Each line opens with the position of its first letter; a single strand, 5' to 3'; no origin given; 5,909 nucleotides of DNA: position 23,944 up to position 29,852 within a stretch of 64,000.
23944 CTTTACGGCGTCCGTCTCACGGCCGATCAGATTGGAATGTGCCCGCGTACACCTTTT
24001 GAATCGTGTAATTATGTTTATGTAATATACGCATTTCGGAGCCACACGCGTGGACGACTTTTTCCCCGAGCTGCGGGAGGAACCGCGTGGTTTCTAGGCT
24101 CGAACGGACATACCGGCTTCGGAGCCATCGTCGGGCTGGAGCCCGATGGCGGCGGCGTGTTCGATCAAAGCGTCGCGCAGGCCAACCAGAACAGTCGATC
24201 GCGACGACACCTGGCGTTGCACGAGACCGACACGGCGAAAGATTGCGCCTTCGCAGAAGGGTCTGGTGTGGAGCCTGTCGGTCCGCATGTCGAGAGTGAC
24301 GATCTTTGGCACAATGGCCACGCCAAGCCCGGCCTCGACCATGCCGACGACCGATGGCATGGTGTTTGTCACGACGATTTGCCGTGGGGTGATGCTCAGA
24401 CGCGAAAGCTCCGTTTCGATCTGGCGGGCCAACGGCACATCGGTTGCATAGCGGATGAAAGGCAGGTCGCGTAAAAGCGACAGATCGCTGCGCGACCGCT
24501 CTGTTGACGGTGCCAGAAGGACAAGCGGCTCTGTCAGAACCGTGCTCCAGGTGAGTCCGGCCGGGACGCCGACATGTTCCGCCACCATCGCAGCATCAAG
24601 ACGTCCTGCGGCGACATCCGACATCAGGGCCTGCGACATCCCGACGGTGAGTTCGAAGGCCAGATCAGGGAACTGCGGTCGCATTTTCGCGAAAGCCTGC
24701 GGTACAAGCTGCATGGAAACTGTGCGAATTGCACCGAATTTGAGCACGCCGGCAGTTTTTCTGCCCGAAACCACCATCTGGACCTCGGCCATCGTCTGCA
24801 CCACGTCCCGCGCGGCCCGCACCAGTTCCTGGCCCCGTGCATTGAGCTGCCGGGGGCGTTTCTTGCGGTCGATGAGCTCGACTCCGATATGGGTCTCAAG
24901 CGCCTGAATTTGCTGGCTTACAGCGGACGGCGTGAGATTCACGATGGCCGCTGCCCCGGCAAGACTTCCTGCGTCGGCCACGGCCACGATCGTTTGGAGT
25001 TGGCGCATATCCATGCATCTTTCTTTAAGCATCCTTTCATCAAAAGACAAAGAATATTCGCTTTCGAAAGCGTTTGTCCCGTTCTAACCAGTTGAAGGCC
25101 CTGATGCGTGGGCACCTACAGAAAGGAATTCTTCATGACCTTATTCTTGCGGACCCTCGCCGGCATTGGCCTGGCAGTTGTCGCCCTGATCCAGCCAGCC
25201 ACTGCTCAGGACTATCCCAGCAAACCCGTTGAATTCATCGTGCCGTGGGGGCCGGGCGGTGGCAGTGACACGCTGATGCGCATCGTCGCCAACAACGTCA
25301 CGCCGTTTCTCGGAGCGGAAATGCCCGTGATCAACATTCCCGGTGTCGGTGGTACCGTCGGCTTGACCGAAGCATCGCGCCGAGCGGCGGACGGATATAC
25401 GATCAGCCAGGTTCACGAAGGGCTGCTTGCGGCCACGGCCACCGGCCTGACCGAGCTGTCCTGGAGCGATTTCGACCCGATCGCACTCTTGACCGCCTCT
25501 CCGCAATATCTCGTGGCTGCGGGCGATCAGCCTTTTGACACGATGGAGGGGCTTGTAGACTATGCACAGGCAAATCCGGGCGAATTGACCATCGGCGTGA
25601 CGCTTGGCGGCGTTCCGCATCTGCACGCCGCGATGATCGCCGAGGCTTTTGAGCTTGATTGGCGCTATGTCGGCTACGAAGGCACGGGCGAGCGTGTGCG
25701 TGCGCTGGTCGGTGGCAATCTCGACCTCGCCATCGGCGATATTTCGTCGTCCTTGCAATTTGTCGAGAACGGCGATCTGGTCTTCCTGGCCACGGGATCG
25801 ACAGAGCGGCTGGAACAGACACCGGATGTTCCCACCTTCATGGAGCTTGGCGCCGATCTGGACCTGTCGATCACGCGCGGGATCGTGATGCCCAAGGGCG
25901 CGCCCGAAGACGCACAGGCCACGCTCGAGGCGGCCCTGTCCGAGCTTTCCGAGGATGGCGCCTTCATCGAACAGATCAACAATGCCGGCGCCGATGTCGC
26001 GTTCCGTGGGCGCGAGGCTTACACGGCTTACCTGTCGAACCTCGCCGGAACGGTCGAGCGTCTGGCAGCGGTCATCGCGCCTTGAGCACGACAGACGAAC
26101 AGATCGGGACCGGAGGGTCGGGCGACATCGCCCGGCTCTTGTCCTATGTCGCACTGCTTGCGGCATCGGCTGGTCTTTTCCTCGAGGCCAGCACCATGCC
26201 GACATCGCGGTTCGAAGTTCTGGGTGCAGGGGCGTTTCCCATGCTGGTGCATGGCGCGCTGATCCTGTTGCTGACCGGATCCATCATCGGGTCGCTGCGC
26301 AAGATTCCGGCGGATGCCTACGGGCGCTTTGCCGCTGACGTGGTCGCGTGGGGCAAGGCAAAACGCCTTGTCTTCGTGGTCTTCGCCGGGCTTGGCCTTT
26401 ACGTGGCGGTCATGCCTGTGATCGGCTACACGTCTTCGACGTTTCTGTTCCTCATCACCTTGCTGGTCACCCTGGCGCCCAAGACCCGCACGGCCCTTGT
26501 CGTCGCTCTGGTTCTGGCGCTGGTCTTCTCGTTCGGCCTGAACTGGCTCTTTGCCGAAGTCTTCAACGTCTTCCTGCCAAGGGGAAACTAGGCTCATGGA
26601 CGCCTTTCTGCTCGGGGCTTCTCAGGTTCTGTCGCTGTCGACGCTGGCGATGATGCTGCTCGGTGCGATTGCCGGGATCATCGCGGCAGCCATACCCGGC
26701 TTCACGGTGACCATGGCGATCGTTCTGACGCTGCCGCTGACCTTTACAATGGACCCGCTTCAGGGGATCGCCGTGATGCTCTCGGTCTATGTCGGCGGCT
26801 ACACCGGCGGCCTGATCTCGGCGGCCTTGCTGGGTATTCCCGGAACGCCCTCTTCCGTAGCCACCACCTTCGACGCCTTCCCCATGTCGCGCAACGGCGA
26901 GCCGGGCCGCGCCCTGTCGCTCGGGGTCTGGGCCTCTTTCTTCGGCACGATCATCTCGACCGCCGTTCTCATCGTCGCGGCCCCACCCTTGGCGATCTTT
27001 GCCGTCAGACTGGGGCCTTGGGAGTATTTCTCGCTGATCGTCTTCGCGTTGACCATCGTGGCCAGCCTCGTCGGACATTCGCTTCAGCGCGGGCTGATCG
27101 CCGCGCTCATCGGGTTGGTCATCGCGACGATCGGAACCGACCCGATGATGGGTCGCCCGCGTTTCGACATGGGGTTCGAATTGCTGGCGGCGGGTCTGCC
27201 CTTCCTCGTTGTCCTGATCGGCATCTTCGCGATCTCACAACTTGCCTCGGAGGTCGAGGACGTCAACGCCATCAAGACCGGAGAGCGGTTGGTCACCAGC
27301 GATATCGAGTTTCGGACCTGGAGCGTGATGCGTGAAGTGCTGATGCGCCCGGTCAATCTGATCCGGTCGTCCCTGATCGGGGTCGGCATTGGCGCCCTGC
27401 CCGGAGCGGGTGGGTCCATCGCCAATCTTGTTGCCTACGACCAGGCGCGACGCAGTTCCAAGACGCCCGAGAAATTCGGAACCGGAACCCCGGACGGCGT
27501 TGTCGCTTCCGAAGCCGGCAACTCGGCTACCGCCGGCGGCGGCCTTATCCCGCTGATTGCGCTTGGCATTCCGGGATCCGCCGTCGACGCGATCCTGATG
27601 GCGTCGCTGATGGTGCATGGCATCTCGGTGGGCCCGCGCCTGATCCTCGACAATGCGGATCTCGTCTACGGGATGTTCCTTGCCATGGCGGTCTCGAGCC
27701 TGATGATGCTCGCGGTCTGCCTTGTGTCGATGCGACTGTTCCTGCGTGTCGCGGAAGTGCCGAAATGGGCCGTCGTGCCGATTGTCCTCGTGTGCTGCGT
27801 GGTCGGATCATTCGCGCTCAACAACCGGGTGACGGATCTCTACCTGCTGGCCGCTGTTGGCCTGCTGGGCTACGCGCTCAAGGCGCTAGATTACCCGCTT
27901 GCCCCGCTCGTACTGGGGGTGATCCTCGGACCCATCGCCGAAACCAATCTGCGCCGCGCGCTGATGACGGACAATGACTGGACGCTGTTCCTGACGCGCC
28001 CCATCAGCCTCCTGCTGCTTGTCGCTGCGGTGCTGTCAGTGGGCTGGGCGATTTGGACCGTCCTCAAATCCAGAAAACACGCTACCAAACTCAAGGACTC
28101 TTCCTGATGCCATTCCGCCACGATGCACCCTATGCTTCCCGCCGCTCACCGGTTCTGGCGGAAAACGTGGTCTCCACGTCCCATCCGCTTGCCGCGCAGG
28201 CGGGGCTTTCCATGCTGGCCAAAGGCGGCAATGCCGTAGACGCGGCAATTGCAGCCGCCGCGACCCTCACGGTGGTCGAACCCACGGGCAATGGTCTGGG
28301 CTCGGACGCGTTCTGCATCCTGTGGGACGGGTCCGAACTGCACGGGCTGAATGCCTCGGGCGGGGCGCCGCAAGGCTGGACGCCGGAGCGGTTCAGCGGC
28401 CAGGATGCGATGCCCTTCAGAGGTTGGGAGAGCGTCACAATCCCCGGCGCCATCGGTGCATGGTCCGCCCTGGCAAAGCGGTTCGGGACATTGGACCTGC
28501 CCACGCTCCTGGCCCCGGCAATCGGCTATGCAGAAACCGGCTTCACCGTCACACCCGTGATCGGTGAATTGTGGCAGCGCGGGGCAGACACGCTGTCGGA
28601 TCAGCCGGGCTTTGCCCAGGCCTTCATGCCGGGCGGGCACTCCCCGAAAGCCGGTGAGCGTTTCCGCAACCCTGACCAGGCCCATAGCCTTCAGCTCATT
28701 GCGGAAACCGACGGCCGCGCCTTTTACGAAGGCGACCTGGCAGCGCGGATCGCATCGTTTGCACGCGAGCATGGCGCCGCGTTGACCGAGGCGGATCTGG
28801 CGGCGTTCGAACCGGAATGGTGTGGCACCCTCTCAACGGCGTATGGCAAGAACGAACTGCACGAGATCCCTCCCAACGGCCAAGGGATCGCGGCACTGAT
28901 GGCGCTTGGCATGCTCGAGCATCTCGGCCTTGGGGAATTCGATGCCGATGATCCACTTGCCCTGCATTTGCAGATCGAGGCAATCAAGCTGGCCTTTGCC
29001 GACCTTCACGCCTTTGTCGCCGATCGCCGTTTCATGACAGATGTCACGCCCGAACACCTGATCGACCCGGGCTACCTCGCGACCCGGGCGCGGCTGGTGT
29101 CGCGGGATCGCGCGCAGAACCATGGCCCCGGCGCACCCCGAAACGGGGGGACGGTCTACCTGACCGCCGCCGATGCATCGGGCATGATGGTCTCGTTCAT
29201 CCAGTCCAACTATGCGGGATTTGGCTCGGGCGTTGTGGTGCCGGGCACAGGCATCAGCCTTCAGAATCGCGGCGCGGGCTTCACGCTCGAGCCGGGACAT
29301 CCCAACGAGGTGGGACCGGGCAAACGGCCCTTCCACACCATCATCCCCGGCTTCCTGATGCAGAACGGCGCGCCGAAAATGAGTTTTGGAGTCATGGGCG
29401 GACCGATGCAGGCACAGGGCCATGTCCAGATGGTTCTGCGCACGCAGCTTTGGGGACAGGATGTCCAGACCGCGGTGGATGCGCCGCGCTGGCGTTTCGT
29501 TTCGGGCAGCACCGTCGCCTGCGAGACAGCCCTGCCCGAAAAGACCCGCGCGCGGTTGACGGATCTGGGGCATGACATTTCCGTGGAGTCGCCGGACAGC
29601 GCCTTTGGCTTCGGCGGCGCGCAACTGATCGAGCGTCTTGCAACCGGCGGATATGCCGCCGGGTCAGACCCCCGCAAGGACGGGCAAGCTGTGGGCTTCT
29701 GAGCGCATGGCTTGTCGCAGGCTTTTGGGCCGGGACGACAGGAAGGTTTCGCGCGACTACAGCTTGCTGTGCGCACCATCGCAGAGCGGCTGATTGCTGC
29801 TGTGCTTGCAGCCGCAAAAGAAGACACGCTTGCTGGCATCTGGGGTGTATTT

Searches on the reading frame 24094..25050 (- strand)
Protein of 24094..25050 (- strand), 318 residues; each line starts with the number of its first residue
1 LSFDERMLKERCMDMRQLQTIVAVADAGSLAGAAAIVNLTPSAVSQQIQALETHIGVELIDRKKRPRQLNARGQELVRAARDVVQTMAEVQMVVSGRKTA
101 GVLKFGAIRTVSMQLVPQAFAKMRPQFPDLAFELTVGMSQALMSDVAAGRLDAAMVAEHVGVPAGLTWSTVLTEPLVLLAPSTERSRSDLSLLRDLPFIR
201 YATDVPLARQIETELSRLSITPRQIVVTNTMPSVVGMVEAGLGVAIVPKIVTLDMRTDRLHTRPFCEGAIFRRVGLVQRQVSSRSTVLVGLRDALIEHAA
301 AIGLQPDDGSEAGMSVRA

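Call 8: search_protein_families(library=pfam, proteins=[window:24094-25050:-], max_evalue=0.001)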
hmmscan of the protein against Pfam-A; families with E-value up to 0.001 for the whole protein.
window:24094-25050:- (318 aa): 2 families
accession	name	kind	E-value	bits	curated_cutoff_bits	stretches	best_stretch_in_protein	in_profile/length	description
PF03466.25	LysR_substrate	-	1.7e-32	113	28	1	98-299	3-208/209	LysR substrate binding domain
PF00126.33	HTH_1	-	7.6e-18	64.7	26.6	1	15-74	1-60/60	Bacterial regulatory helix-turn-helix protein, lysR family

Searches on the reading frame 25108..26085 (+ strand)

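Call 8: search_protein_families(library=pfam, proteins=[window:25108-26085:+], max_evalue=0.001)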
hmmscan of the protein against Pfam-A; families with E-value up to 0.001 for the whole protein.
window:25108-26085:+ (325 aa): 1 family
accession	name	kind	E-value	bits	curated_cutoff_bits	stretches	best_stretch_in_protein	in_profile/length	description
PF03401.19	TctC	-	2.3e-36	126.2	27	1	57-305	2-254/274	Tripartite tricarboxylate transporter family receptor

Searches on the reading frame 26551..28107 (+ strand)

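Call 8: search_protein_families(library=pfam, proteins=[window:26551-28107:+], max_evalue=0.001)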
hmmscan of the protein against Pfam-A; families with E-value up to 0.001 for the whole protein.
window:26551-28107:+ (518 aa): 1 family
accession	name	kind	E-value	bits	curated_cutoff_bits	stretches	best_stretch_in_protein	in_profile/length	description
PF01970.21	TctA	-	2.6e-138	461.6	28.9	1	32-455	1-423/423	Tripartite tricarboxylate transporter TctA family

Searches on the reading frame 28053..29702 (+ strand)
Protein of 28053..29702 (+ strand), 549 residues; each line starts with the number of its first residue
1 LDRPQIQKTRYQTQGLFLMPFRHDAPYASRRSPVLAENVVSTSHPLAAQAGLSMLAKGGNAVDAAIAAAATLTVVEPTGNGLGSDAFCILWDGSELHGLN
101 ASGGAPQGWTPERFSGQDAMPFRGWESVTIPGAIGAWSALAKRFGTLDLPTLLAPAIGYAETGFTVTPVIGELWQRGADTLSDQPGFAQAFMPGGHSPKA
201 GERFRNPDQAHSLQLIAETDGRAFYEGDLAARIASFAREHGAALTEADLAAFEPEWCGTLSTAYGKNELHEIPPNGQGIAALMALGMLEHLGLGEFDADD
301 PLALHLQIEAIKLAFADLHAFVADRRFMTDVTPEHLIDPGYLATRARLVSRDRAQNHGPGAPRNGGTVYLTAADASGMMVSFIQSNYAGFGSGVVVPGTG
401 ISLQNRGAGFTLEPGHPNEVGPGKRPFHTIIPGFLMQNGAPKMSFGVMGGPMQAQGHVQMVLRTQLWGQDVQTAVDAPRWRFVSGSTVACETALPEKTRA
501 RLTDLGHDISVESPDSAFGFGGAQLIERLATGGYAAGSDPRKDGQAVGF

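Call 8: search_protein_families(library=pfam, proteins=[window:28053-29702:+], max_evalue=0.001)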
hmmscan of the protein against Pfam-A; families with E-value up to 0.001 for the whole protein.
window:28053-29702:+ (549 aa): 1 family
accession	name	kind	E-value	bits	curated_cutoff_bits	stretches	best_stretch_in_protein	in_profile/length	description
PF01019.26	G_glu_transpept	-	2.3e-144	482.4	27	1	53-544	2-512/512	Gamma-glutamyltranspeptidase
